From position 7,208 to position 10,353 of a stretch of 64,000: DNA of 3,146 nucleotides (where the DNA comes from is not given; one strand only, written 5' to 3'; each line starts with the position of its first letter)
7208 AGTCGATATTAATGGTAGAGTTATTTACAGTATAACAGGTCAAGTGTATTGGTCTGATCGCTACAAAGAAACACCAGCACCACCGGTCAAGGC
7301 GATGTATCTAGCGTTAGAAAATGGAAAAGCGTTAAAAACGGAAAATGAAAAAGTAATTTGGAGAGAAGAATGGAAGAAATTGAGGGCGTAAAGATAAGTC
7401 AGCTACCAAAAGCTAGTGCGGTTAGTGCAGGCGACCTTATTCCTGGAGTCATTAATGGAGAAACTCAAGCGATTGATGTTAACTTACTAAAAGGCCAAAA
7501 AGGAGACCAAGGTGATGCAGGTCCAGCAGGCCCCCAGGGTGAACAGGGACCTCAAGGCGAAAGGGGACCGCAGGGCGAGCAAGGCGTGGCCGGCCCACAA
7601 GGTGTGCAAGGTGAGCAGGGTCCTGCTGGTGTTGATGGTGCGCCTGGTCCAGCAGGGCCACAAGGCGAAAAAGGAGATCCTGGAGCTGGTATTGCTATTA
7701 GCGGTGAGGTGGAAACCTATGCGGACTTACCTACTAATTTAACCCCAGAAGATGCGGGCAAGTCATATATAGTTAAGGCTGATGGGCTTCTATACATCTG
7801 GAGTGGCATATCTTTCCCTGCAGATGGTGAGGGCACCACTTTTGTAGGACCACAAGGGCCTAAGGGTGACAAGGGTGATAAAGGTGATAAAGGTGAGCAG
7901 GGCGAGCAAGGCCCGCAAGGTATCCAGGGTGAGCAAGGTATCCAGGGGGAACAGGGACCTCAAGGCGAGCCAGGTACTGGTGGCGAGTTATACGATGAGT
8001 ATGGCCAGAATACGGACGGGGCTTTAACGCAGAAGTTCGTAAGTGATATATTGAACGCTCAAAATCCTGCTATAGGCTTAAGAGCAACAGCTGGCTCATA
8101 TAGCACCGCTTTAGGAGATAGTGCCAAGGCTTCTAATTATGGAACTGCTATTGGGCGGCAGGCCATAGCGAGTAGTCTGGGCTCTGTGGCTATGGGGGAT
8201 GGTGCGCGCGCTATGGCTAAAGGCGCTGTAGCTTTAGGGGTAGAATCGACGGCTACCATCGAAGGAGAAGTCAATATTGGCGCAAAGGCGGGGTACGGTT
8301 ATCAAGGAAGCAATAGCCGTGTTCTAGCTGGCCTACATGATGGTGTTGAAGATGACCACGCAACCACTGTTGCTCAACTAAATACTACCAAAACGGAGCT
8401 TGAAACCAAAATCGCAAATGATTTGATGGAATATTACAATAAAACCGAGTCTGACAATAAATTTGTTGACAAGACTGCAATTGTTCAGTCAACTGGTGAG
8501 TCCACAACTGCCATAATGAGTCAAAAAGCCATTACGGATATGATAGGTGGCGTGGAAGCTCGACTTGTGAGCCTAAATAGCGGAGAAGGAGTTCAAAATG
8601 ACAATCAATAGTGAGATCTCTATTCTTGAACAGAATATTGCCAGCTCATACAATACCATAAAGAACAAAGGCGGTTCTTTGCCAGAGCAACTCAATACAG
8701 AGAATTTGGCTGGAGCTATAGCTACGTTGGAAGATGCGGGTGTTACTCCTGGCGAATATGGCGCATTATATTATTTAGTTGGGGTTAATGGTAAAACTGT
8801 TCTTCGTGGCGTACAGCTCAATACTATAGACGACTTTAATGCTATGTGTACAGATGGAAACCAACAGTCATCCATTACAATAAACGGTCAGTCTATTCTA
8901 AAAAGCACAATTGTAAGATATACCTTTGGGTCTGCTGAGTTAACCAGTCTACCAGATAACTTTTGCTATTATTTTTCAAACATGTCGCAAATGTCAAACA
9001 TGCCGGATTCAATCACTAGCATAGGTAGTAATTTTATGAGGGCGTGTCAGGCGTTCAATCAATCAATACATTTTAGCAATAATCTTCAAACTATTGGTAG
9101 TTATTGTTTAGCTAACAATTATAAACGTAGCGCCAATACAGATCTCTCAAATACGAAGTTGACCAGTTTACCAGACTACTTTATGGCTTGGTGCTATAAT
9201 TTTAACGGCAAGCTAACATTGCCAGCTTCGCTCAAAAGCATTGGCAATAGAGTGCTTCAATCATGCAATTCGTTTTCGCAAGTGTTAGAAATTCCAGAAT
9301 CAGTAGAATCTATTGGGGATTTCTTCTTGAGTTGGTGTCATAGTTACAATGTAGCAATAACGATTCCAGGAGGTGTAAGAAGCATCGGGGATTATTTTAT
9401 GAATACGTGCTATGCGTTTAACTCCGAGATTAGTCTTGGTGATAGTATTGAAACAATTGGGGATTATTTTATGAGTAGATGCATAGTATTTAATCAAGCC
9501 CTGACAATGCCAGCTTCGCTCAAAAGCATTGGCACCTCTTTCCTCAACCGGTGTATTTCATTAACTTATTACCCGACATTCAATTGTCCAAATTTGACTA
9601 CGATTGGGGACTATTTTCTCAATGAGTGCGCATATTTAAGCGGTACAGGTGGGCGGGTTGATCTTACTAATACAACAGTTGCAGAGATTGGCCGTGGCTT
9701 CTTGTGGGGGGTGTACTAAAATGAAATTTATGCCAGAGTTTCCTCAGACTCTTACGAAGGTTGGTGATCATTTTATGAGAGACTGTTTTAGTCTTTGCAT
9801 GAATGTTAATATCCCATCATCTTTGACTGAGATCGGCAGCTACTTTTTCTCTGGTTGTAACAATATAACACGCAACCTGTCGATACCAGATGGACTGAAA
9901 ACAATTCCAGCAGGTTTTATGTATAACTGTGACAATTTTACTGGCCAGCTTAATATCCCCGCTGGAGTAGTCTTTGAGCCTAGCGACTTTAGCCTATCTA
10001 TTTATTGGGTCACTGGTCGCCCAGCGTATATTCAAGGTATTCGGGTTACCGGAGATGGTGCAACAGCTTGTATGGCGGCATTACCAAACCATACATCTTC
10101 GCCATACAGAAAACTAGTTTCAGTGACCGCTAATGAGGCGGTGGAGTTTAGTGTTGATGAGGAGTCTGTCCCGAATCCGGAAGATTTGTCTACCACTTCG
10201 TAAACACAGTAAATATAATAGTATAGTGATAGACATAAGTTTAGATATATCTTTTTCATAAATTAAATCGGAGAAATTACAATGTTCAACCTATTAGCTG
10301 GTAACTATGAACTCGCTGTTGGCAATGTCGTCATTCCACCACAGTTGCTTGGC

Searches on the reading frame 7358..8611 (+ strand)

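Call 10: search_protein_families(library=pfam, proteins=[window:7358-8611:+], max_evalue=0.01)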
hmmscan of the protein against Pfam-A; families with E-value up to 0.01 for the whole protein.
window:7358-8611:+ (417 aa): 2 families
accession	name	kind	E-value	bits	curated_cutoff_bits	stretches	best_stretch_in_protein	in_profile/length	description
PF01391.23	Collagen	-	1.8e-18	66.5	27.2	2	164-210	10-56/60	Collagen triple helix repeat (20 copies)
PF05658.19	YadA_head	-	4.1e-05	24.3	25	1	262-283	6-27/27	YadA head domain repeat (2 copies)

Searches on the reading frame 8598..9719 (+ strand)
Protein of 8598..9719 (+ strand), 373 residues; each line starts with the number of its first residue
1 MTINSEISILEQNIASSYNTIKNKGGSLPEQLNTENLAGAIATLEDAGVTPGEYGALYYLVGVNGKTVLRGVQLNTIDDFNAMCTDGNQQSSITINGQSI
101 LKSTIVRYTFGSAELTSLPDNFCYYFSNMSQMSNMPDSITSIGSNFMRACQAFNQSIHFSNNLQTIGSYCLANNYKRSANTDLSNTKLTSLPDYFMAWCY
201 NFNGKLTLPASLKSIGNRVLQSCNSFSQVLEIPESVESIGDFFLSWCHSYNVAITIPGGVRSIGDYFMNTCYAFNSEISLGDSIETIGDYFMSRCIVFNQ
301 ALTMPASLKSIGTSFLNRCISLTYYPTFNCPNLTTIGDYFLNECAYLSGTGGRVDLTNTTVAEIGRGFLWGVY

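Call 10: search_protein_families(library=pfam, proteins=[window:8598-9719:+], max_evalue=0.01)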
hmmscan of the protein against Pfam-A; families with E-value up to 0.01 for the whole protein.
window:8598-9719:+ (373 aa): 1 family
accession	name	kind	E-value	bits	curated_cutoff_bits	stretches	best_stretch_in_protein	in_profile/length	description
PF13306.12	LRR_5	-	2e-23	83.1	27.7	2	121-249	5-125/127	BspA type Leucine rich repeat region (6 copies)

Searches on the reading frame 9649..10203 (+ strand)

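Call 28: search_protein_families(library=pfam, proteins=[window:9649-10203:+], max_evalue=0.001)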
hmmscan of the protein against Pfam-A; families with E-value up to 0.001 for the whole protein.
window:9649-10203:+ (184 aa): 1 family
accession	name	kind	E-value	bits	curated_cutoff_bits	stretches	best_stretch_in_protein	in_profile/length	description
PF13306.12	LRR_5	-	5.7e-12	46.1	27.7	1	20-106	31-111/127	BspA type Leucine rich repeat region (6 copies)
